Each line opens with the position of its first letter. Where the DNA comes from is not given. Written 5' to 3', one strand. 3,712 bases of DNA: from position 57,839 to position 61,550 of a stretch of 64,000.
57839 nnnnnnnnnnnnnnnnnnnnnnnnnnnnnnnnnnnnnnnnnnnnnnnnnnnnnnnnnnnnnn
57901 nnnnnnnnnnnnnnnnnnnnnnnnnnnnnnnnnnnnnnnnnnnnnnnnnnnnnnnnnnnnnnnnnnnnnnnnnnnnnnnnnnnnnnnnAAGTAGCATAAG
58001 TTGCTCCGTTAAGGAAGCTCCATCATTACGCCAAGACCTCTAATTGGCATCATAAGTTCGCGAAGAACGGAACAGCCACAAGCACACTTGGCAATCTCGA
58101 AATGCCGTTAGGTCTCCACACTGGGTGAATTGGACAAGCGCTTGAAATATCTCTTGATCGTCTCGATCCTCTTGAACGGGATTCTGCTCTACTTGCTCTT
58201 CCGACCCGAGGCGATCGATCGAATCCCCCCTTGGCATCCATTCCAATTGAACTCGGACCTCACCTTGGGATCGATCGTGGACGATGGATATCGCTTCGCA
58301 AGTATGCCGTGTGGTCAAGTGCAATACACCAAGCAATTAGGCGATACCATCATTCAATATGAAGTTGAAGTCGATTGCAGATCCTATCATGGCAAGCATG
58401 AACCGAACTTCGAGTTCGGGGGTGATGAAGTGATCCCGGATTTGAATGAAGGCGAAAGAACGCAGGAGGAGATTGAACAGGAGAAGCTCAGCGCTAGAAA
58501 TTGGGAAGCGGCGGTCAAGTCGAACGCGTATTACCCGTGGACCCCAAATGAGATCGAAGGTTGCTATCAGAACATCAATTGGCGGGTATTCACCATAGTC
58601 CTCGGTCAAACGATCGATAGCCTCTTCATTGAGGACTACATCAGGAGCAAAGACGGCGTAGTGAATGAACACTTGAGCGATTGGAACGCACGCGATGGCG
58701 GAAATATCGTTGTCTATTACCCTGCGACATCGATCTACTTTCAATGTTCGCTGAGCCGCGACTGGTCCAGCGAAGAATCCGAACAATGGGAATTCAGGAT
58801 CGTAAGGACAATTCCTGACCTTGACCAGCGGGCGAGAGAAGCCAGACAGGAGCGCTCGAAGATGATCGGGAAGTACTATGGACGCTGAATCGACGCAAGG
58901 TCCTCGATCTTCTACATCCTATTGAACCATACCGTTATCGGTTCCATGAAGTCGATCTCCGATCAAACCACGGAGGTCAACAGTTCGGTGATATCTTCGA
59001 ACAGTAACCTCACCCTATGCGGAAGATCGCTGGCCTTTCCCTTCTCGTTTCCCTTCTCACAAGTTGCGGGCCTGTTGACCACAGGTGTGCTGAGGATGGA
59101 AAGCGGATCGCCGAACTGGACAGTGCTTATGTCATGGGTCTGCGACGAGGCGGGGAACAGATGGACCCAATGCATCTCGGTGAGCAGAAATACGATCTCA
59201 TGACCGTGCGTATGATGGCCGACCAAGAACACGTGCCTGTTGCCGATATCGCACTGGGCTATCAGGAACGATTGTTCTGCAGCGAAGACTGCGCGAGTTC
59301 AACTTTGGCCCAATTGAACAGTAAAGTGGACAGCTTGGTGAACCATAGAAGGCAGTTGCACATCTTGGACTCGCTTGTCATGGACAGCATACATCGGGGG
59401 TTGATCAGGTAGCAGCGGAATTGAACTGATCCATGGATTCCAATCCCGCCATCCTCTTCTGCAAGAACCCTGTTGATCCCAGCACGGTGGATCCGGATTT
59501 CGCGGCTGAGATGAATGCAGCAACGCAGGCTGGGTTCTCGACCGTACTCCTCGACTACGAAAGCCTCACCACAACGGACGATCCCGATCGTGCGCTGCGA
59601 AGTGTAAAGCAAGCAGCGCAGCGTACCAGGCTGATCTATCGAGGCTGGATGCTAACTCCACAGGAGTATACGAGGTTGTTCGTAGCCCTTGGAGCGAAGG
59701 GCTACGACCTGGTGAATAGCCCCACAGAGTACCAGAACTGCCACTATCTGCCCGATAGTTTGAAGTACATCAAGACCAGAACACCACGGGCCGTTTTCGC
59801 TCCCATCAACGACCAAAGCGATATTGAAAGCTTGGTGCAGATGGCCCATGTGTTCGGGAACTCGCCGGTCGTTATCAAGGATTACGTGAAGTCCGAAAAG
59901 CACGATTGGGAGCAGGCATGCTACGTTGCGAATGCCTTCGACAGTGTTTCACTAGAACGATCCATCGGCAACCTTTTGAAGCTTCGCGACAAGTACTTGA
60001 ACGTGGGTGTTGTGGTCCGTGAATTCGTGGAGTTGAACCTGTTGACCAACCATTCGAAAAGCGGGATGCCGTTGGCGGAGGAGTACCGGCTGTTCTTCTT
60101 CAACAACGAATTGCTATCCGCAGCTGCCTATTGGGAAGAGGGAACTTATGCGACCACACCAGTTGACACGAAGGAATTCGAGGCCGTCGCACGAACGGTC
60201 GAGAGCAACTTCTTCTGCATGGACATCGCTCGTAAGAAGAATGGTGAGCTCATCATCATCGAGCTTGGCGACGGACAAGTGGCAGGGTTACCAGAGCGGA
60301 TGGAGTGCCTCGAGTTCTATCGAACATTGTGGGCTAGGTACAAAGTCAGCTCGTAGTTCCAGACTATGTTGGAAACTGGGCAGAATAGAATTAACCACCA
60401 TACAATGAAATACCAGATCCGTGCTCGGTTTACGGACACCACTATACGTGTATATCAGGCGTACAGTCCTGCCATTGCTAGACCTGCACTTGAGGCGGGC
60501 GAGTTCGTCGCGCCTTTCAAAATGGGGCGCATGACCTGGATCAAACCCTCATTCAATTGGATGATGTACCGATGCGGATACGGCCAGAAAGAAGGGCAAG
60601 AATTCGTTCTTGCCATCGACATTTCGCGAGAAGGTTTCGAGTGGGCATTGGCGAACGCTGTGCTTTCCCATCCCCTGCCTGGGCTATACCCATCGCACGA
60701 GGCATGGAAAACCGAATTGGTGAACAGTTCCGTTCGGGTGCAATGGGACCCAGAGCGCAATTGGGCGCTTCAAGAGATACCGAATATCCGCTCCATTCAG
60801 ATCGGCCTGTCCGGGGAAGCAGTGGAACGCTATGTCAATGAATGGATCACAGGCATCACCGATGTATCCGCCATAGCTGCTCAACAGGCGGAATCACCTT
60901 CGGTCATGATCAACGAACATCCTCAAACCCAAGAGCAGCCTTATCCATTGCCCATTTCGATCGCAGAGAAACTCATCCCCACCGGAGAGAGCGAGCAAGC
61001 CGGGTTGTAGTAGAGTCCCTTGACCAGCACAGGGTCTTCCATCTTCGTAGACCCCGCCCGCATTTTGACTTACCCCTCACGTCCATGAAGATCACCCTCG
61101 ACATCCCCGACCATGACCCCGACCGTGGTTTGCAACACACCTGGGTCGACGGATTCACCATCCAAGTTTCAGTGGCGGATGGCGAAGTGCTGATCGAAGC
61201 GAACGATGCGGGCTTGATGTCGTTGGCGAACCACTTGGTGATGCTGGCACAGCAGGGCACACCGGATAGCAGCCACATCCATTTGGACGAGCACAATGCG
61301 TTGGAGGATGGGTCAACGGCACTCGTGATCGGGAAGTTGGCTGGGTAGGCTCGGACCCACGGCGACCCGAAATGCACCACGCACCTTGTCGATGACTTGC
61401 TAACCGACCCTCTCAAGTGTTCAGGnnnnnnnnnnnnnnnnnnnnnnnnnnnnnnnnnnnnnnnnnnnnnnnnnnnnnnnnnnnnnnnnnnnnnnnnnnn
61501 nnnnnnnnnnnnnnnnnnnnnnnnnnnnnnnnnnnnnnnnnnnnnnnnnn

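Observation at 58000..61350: A 3.3-kb low-GC islet inserted between pyrC and an S1 protease gene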

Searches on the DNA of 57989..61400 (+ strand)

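Call 84: search_dna_similar(query=window:57989-61400:+, collection=plasmids, mode=distant, max_rows=10)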
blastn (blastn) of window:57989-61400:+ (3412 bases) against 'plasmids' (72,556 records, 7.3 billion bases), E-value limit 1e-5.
Records with a match: 45; places in all: 45; records where one place covers at least 80% of the query: 0.
Best place of each record, by identity: 60-80% 45.
By first word of the organism name: Ralstonia 38; Streptomyces 4; Burkholderia 1; Rhizobium 1; Nonomuraea 1.
By predicted mobility (MOB-suite, as given by PLSDB): mobilizable 36; non-mobilizable 8; conjugative 1.
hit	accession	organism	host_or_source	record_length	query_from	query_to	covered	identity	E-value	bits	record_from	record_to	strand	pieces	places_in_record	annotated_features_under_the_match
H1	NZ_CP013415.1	Burkholderia ubonensis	soil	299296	2453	2664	6%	70.9%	7e-15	92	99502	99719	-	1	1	DUF4291 domain-containing protein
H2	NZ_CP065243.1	Streptomyces clavuligerus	cell culture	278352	2426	2583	5%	70.2%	4e-6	63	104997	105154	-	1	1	DUF4291 domain-containing protein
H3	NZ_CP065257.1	Streptomyces clavuligerus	cell culture,lab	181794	2426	2583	5%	70.2%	4e-6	63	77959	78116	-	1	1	DUF4291 domain-containing protein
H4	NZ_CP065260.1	Streptomyces clavuligerus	cell culture,lab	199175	2426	2583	5%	70.2%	4e-6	63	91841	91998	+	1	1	DUF4291 domain-containing protein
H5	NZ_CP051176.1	Ralstonia solanacearum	Whole organism,tomato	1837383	2516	2661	4%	74.7%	2e-15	94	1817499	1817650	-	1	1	none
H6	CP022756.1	Ralstonia solanacearum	Solanum tuberosum,single cell,Potato ...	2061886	2523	2662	4%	73.8%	5e-11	80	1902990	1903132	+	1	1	DUF4291 domain-containing protein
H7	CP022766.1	Ralstonia solanacearum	Solanum tuberosum,single cell,Potato ...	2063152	2523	2662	4%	73.8%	5e-11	80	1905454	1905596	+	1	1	DUF4291 domain-containing protein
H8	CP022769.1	Ralstonia solanacearum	Solanum tuberosum,single cell,Potato ...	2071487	2523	2662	4%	73.8%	5e-11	80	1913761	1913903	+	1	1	DUF4291 domain-containing protein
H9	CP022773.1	Ralstonia solanacearum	Solanum tuberosum,single cell,Potato ...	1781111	2523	2662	4%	73.8%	5e-11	80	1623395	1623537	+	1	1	DUF4291 domain-containing protein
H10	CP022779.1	Ralstonia solanacearum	Solanum tuberosum,single cell,Potato ...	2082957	2523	2662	4%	73.8%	5e-11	80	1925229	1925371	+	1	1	DUF4291 domain-containing protein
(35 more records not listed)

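Call 85: search_dna_similar(query=window:57989-61400:+, collection=phages, mode=distant, max_rows=10)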
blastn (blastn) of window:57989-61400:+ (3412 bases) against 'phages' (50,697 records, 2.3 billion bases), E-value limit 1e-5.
No match.

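Call 86: get_annotated_region(hit=H1, flank=4000)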
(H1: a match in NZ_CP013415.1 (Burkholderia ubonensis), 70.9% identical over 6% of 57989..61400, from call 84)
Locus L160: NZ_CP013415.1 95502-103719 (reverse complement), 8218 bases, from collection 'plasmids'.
description: Burkholderia ubonensis strain MSMB2035 plasmid pMSMB2035, complete sequence
organism: Burkholderia ubonensis (NCBI taxid 101571)
taxonomy: Bacteria; Pseudomonadota; Betaproteobacteria; Burkholderiales; Burkholderiaceae; Burkholderia; Burkholderia ubonensis
host: -; source: soil; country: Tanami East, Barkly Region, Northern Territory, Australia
typing (MOB-suite, as given by PLSDB): conjugative; replicon rep_cluster_430; relaxase MOBF,MOBP; mating-pair formation MPF_F
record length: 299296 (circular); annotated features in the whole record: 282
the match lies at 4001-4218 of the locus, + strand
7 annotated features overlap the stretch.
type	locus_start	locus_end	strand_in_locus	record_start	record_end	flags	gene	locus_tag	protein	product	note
CDS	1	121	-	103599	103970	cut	-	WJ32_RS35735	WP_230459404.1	hypothetical protein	-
CDS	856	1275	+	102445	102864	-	-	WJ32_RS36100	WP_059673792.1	transposase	-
CDS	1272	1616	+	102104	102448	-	tnpB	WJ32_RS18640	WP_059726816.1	IS66 family insertion sequence element accessory protein TnpB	-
CDS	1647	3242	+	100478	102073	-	-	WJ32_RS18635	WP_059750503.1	IS66 family transposase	-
CDS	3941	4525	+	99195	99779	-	-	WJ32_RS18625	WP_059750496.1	DUF4291 domain-containing protein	-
CDS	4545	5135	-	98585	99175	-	-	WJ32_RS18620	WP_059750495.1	hypothetical protein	-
CDS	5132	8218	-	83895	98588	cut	-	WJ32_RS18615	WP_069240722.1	hypothetical protein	-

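Call 87: get_annotated_region(hit=H6, flank=4000)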
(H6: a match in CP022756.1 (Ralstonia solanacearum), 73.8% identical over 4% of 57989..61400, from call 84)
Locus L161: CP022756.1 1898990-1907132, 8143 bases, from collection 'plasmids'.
description: Ralstonia solanacearum strain T117 plasmid unnamed, complete sequence
organism: Ralstonia solanacearum (NCBI taxid 305)
taxonomy: Bacteria; Pseudomonadota; Betaproteobacteria; Burkholderiales; Burkholderiaceae; Ralstonia; Ralstonia solanacearum
host: -; source: Solanum tuberosum,single cell,Potato bacterial wilt; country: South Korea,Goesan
typing (MOB-suite, as given by PLSDB): mobilizable; relaxase MOBP
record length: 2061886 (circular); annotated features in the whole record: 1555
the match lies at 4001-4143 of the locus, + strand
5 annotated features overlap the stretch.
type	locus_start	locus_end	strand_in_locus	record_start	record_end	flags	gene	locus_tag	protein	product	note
CDS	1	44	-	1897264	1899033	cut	-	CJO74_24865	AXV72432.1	ShlB/FhaC/HecB family hemolysin secretion/activation protein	-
CDS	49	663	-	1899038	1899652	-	-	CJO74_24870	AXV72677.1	hypothetical protein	-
CDS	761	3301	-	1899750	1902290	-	-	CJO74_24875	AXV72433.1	hemagglutinin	-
CDS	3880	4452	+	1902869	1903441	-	-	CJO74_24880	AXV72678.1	DUF4291 domain-containing protein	-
CDS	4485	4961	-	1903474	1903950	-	-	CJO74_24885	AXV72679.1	hypothetical protein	-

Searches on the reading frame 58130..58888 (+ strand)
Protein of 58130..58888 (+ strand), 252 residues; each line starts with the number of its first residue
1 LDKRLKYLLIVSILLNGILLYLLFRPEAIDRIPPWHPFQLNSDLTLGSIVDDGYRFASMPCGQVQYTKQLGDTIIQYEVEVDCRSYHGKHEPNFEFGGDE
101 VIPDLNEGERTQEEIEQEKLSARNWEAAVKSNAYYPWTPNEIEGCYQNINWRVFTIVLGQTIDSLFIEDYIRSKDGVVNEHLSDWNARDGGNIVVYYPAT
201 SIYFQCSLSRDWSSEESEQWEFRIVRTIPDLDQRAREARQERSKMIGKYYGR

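Call 8: search_protein_families(library=pfam, proteins=[window:58130-58888:+], max_evalue=0.01)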
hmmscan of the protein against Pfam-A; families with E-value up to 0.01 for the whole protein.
window:58130-58888:+ (252 aa): 0 families

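Call 9: search_protein_families(library=ncbifam, proteins=[window:58130-58888:+], max_evalue=0.01)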
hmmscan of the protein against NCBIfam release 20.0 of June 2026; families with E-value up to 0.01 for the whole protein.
window:58130-58888:+ (252 aa): 0 families

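Call 25: search_protein_families(library=padloc, proteins=[window:58130-58888:+], max_evalue=0.1)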
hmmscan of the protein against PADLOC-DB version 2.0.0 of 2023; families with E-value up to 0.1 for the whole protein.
window:58130-58888:+ (252 aa): 0 families

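Call 26: search_protein_families(library=phrogs, proteins=[window:58130-58888:+], max_evalue=0.1)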
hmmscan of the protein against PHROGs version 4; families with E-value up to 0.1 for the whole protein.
window:58130-58888:+ (252 aa): 1 family
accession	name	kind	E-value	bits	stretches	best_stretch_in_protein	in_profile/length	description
phrog_5191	-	unknown function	0.0015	19.4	1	192-219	35-62/86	-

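Call 38: find_homologous_proteins(query=window:58130-58888:+, max_evalue=0.01)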
Query window:58130-58888:+ (252 aa): 11 proteins with E <= 0.01 among 168 candidates.
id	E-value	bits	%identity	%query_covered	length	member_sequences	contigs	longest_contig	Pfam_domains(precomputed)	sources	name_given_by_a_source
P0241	7.6e-168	574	99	98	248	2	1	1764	-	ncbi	-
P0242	1.2e-72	262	48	99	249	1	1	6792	-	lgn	-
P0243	2.2e-72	261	52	90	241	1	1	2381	-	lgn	-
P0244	5.4e-69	250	47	99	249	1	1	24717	-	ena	-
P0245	1.8e-64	235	46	97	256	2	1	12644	-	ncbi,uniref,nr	ncbi:hypothetical protein [uncultured Tenacibaculum sp.]|uniref:hypothetical protein n=1 Tax=uncultu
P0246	4.2e-64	234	47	96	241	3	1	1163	-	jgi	-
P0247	1.6e-62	229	44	92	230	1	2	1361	-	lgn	-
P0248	8.7e-61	223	43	96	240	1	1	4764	-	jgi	jgi:hypothetical protein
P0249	4.8e-59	218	47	91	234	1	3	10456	-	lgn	-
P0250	2.1e-52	196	41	100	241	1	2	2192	-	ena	-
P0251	2.8e-38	150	34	91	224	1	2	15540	-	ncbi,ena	ncbi:MAG: hypothetical protein ACFB10_17595 [Salibacteraceae bacterium]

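Call 40: find_encoding_contigs(protein=P0244, flank=6000, max_places=2)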
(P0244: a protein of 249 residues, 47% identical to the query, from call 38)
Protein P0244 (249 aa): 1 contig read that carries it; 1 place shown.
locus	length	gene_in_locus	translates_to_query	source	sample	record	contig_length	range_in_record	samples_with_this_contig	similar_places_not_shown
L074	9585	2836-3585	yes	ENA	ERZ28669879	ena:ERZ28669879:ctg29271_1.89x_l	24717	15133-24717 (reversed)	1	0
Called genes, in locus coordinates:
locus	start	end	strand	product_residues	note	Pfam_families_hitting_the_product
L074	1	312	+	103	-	?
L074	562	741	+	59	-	PF09966:DUF2200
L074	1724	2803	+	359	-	PF19578:DUF6090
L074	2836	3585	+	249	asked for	-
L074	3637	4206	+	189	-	-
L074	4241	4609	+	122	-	-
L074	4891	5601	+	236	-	-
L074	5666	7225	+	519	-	-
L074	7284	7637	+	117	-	-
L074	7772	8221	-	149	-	-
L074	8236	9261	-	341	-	-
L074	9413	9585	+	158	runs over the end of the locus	PF05360:YiaAB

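Call 41: find_encoding_contigs(protein=P0245, flank=6000, max_places=2)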
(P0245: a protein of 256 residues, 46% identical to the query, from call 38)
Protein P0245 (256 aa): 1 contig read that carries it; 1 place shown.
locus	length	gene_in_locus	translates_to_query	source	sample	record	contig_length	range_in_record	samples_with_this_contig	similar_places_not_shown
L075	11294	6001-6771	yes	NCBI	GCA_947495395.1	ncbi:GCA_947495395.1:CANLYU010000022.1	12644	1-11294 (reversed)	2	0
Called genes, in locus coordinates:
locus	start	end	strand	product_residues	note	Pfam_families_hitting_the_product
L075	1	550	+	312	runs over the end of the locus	-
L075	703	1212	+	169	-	-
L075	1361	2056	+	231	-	PF21837:DUF6896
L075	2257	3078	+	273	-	-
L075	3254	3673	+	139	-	-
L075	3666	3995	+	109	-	-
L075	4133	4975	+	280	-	-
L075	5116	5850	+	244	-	-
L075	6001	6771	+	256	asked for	-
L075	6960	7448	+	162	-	-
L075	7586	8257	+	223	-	-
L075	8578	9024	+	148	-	-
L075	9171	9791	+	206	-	-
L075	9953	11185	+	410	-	-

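Call 42: find_encoding_contigs(protein=P0242, flank=6000, max_places=2)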
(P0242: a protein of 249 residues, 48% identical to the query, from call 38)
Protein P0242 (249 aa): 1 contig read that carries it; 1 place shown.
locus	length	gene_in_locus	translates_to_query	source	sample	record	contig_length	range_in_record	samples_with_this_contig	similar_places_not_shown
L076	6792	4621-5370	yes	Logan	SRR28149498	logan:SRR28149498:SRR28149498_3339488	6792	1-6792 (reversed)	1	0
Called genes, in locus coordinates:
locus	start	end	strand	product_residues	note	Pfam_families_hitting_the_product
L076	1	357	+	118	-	?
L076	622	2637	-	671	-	PF06480:FtsH_ext, PF00004:AAA, PF17862:AAA_lid_3, PF01434:Peptidase_M41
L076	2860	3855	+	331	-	PF10604:Polyketide_cyc2 (weak), PF06445:GyrI-like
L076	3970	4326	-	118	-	-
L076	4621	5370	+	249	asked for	-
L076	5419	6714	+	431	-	PF13428:TPR_14 (faint), PF13174:TPR_6 (faint), PF13176:TPR_7 (faint), PF00515:TPR_1, PF07719:TPR_2, PF13181:TPR_8 (weak), PF13414:TPR_11 (weak), PF21033:RMD1-3 (weak), +8 more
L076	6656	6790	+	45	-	?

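Call 65: find_related_loci(query=A3, collection=viral_contigs, flank=5000)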
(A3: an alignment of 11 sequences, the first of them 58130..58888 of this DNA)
Query A3 (252 aa) in viral_contigs; peptide patterns used: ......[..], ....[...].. (x = any residue, [..] = any of these).
28 stretches matched a pattern, but none encodes a relative of the query by tblastn (E <= 1e-3).

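Call 67: predict_structure(alignment_id=A3)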
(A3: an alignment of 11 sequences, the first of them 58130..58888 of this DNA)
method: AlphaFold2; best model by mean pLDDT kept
length: 252 residues; sequences in the alignment: 11
mean_pLDDT: 58.2   pTM: 0.42
mean pLDDT of the five models: 58.2, 58.1, 55.3, 55.0, 52.0
residues with pLDDT >= 90: 9; 70-90: 72; 50-70: 71; < 50: 100
segments of 3 or more residues with pLDDT < 50: 29-62, 83-111, 117-122, 134-137, 141-152, 228-236
pLDDT, mean of each block of 10 residues (from residue 1): 86 89 61 39 38 35 53 58 44 32 36 51 51 49 43 64 77 76 78 74 75 67 62 50 70 48
secondary structure, 60 per line:
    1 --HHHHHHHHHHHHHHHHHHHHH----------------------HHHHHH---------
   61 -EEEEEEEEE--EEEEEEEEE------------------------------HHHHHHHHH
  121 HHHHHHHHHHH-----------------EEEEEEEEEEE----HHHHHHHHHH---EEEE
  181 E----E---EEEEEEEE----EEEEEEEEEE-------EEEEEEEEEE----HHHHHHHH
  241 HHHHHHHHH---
elements in order: H3-23 H46-51 E62-70 E73-81 H112-131 E149-159 H164-173 E177-181 E190-197 E202-211 E219-228 H233-249

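Call 82: search_solved_structures(query=A3, max_evalue=1)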
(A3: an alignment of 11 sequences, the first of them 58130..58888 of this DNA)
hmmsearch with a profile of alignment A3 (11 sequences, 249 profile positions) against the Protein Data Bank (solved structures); distinct sequences matched with E-value up to 1: 1.
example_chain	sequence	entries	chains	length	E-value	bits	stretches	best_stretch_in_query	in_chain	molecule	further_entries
2j5a_A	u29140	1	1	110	0.0096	18.6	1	161-234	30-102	30S RIBOSOMAL PROTEIN S6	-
